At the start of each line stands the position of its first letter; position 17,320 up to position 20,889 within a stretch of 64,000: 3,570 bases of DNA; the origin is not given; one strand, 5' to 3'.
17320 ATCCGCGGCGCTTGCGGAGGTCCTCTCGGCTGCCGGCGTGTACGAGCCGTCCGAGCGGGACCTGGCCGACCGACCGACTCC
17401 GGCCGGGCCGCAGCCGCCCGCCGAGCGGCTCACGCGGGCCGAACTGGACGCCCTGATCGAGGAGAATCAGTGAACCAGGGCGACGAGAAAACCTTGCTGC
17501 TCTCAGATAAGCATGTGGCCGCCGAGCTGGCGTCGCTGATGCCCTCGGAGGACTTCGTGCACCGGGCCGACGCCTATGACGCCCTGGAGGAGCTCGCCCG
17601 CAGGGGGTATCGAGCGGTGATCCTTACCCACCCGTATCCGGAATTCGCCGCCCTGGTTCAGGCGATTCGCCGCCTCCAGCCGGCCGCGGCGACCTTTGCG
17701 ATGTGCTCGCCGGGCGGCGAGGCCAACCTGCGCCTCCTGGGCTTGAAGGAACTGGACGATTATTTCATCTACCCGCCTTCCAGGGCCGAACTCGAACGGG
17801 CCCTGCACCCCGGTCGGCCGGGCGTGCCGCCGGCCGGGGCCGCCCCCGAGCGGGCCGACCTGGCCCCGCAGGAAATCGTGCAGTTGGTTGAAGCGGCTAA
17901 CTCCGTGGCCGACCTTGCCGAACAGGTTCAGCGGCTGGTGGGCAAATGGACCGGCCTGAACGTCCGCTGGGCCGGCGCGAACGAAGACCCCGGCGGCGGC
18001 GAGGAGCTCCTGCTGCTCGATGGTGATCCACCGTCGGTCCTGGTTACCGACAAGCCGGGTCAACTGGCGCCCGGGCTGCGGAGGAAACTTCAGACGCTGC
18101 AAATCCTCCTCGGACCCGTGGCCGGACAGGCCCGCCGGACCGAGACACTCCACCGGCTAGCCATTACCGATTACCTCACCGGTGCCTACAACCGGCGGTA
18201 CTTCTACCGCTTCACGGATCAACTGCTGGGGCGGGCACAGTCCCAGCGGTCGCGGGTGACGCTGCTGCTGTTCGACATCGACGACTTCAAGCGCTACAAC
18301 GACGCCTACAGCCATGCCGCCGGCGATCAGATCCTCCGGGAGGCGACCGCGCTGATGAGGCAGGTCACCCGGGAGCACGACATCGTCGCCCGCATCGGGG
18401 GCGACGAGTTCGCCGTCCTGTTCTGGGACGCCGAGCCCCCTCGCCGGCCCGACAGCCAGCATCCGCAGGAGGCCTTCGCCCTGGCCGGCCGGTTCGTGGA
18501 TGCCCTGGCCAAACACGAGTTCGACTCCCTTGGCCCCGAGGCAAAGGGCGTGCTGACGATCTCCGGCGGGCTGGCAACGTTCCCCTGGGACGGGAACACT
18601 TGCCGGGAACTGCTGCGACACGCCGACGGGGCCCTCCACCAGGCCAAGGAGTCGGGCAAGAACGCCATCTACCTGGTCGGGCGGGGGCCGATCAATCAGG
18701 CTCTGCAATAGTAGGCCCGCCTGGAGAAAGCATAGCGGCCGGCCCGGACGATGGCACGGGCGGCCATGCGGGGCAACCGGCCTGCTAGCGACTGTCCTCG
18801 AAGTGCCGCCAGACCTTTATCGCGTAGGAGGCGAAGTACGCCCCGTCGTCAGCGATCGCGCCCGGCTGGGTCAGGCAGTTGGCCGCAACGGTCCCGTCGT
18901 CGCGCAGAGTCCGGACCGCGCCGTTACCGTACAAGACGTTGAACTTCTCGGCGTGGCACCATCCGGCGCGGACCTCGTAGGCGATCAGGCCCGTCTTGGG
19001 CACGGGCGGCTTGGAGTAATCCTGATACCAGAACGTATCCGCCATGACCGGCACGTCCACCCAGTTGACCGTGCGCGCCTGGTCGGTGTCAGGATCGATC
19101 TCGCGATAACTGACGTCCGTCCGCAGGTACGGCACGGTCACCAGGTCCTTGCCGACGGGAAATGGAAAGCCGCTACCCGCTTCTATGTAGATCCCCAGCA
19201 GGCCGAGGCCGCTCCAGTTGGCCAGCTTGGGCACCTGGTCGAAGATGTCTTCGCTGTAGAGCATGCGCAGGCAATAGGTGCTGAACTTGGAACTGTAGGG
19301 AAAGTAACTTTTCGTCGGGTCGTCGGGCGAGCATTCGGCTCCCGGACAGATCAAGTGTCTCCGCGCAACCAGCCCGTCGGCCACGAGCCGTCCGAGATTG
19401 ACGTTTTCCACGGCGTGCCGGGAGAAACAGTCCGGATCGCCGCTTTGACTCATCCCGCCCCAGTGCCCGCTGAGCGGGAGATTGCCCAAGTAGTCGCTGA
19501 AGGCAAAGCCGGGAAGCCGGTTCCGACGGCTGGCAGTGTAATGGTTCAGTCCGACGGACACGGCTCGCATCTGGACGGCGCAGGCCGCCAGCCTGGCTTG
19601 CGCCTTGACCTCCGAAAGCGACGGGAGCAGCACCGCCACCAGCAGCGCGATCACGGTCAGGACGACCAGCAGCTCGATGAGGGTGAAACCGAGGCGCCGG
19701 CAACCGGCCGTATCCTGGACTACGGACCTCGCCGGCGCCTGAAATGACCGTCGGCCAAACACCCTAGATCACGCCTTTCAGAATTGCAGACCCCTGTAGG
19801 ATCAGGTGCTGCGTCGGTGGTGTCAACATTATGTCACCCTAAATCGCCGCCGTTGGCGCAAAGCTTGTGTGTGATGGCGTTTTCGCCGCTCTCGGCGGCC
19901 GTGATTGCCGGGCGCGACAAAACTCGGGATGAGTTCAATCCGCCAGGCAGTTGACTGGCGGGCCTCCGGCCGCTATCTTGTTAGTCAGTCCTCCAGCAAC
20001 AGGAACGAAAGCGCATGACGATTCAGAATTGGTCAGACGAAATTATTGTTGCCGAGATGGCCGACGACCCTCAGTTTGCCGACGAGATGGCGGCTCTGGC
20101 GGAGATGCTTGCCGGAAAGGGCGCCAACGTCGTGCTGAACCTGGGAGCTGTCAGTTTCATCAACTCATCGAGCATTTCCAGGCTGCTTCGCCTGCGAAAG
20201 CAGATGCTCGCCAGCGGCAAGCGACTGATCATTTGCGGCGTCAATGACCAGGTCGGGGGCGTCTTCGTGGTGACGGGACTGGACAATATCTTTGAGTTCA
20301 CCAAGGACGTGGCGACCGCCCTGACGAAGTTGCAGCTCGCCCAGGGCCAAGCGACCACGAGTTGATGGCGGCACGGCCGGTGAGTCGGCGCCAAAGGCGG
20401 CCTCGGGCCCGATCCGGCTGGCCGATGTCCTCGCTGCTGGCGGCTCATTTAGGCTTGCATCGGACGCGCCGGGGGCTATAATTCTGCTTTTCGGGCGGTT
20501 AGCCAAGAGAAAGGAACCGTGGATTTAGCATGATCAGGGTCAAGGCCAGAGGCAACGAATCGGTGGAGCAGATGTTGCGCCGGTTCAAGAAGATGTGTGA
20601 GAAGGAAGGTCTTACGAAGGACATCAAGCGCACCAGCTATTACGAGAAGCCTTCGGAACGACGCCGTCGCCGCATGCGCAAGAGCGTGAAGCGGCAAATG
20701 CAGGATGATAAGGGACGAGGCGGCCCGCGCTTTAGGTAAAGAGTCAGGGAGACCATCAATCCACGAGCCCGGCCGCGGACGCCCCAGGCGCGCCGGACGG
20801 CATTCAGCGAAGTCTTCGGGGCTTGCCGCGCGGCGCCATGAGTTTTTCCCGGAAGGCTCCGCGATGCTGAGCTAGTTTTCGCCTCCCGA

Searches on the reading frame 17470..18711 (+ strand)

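Call 55: search_protein_families(library=pfam, proteins=[window:17470-18711:+], max_evalue=0.00001)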
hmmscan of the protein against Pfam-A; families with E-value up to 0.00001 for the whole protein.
window:17470-18711:+ (413 aa): 1 family
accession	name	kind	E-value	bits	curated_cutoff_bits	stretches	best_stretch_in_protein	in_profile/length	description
PF00990.26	GGDEF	-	5.1e-36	124.3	23.8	1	231-398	1-160/161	Diguanylate cyclase, GGDEF domain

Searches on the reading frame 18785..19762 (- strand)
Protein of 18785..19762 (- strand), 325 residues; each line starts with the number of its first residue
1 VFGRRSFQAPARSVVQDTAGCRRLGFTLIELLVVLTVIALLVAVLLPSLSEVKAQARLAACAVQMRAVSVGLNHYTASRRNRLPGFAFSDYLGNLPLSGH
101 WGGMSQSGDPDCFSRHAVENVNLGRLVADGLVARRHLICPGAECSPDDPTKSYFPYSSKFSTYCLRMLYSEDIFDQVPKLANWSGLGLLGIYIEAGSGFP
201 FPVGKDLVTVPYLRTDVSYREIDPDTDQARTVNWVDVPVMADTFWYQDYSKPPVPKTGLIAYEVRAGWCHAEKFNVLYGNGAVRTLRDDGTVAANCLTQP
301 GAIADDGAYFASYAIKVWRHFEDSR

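Call 55: search_protein_families(library=pfam, proteins=[window:18785-19762:-], max_evalue=0.00001)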
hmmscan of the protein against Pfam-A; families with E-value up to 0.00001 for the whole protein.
window:18785-19762:- (325 aa): 1 family
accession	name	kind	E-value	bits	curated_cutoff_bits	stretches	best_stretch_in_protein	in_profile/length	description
PF07963.17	N_methyl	-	2.4e-06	27.3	21.2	1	22-46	3-27/27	Prokaryotic N-terminal methylation motif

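Call 77: search_protein_families(library=ncbifam, proteins=[window:18785-19762:-], max_evalue=0.001)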
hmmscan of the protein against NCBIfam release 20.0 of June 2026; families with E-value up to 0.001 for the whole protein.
window:18785-19762:- (325 aa): 9 families
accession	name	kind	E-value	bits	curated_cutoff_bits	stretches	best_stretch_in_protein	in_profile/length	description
TIGR01710.1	typeII_sec_gspG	equivalog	4.6e-08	33.2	88.85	1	25-76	2-53/134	type II secretion system major pseudopilin GspG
NF040999.1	pilin_ComGC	equivalog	1.3e-07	31.7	75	1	25-77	3-55/84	competence type IV pilus major pilin ComGC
TIGR02596.1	TIGR02596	subfamily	3.2e-06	27.4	70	1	26-83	1-57/196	Verru_Chthon cassette protein D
TIGR01708.2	typeII_sec_gspH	equivalog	1.3e-05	25.2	80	1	25-64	3-42/169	type II secretion system minor pseudopilin GspH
TIGR02532.1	IV_pilin_GFxxxE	domain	1.7e-05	24.5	16.3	1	24-46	2-24/24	prepilin-type N-terminal cleavage/methylation domain-containing protein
NF041013.1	T4P_ComGE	equivalog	2.5e-05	24.3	49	1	25-55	5-35/83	competence type IV pilus minor pilin ComGE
NF007800.0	PRK10506.1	equivalog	2.9e-05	24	158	1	22-71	7-56/163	prepilin peptidase-dependent protein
NF041775.1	typeIV_PilA_Myxo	equivalog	9e-05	22.5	400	1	22-84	9-70/214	type IV pilin protein PilA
NF007862.0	PRK10574.1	equivalog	0.00016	21.8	138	1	23-56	4-37/145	prepilin peptidase-dependent pilin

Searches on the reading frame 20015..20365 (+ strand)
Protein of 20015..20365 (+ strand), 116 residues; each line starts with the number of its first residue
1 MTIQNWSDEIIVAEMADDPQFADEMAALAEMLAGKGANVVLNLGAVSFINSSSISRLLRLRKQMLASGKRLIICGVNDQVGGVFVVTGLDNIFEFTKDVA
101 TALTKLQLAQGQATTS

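Call 77: search_protein_families(library=ncbifam, proteins=[window:20015-20365:+], max_evalue=0.001)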
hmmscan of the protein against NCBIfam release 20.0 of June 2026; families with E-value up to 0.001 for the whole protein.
window:20015-20365:+ (116 aa): 2 families
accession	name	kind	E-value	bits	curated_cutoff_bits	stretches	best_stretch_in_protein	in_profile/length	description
TIGR00377.1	ant_ant_sig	superfamily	6.2e-14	51.8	53.45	1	27-99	33-106/108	anti-sigma factor antagonist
TIGR02886.1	spore_II_AA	equivalog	8.3e-08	32.2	114.75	1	35-103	38-106/106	anti-sigma F factor antagonist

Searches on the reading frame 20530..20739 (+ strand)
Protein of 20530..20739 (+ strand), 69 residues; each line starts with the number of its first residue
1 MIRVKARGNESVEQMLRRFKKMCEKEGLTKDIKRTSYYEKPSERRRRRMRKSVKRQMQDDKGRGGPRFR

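Call 77: search_protein_families(library=ncbifam, proteins=[window:20530-20739:+], max_evalue=0.001)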
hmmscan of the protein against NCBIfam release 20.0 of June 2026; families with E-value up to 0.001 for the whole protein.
window:20530-20739:+ (69 aa): 1 family
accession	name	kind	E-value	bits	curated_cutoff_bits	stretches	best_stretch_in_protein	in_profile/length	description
TIGR00030.1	S21p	equivalog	9.5e-18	63.8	28.95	1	4-56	3-55/58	30S ribosomal protein S21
